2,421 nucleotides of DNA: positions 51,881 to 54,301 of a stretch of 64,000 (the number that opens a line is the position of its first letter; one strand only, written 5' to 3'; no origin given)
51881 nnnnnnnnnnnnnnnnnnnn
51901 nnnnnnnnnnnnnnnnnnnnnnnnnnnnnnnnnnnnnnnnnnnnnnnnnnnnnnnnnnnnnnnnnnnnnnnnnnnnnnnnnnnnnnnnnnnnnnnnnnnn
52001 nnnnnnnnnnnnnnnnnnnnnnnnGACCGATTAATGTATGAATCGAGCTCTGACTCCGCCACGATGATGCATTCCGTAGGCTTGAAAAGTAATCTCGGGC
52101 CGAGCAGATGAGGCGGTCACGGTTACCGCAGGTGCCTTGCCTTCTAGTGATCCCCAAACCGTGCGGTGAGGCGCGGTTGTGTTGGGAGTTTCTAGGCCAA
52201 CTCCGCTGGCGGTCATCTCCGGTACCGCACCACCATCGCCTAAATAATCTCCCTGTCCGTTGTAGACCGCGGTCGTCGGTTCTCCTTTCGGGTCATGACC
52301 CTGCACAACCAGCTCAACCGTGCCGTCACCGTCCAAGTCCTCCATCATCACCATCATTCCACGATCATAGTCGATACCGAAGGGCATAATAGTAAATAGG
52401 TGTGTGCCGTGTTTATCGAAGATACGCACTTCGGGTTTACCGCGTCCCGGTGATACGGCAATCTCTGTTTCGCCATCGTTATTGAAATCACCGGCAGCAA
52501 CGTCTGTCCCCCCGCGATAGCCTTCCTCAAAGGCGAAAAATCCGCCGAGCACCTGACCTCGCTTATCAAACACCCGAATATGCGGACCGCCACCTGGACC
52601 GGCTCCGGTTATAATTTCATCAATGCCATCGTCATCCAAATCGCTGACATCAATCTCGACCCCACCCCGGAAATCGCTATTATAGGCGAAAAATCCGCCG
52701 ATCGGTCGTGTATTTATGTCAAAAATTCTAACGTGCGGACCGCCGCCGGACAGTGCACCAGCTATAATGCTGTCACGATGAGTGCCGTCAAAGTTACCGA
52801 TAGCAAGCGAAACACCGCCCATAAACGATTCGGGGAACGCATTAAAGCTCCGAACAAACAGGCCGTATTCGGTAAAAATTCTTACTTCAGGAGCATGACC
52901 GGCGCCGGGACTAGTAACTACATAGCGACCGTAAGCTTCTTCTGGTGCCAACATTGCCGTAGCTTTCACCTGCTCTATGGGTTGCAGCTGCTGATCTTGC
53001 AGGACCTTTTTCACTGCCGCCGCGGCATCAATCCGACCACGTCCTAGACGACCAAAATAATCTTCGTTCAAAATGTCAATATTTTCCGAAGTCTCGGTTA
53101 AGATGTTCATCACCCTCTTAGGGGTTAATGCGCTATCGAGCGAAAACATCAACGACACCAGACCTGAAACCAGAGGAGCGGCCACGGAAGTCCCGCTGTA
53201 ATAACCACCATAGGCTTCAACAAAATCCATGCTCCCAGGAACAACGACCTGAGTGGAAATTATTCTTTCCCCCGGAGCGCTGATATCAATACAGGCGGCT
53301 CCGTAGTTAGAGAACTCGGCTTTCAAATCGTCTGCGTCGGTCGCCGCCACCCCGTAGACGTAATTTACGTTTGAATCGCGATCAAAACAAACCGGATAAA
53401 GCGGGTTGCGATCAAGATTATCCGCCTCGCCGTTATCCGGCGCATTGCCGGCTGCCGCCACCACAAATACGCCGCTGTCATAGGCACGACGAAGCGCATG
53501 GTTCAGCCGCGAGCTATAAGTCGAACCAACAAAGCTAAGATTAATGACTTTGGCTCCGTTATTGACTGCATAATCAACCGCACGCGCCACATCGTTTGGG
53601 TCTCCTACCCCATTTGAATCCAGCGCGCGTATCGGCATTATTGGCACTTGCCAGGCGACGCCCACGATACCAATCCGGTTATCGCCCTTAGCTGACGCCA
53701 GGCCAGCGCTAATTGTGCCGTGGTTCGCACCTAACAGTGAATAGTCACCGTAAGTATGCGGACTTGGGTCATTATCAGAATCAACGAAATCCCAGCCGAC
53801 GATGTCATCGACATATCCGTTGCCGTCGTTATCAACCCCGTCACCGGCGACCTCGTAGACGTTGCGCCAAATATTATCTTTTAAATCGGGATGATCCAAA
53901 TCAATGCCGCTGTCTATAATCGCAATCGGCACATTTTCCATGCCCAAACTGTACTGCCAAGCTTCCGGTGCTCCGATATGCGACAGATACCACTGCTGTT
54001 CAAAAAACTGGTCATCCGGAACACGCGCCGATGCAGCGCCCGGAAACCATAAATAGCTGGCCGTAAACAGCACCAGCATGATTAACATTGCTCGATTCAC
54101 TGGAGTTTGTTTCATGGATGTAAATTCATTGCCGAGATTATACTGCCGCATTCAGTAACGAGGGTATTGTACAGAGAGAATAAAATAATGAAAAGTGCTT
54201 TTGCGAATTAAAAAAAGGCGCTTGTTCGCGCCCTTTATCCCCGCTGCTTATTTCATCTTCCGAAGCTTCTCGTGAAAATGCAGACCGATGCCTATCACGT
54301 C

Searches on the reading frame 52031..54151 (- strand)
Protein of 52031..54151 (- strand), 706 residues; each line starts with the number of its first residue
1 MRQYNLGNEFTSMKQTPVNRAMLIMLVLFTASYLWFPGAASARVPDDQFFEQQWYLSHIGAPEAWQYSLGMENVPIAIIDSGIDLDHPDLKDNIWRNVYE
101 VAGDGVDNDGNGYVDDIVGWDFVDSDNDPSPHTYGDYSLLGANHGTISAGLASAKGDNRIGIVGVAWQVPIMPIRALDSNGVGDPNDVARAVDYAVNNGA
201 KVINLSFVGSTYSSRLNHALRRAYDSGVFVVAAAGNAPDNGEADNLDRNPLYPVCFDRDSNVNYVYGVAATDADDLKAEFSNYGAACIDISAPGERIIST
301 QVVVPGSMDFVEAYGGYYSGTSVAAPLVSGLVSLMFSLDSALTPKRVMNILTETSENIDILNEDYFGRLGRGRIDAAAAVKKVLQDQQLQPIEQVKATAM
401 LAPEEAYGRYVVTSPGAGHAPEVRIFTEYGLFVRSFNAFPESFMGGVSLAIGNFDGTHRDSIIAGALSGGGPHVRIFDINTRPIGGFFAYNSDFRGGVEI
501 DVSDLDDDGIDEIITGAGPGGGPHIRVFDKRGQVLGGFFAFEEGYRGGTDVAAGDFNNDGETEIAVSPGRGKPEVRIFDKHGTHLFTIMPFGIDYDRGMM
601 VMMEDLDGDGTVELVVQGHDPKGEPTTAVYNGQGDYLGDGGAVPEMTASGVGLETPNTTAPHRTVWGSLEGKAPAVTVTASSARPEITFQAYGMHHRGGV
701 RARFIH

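Call 48: search_protein_families(library=pfam, proteins=[window:52031-54151:-], max_evalue=0.001)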
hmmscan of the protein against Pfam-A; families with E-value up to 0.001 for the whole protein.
window:52031-54151:- (706 aa): 3 families
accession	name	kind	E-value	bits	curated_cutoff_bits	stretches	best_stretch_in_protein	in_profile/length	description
PF00082.27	Peptidase_S8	-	1.1e-41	143.5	21.8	1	73-357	3-275/288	Subtilase family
PF13517.12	FG-GAP_3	-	2.4e-09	38.1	26.9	2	555-616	1-61/61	FG-GAP-like repeat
PF01839.29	FG-GAP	-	0.00049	20.4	22.1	1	548-567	2-21/37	FG-GAP repeat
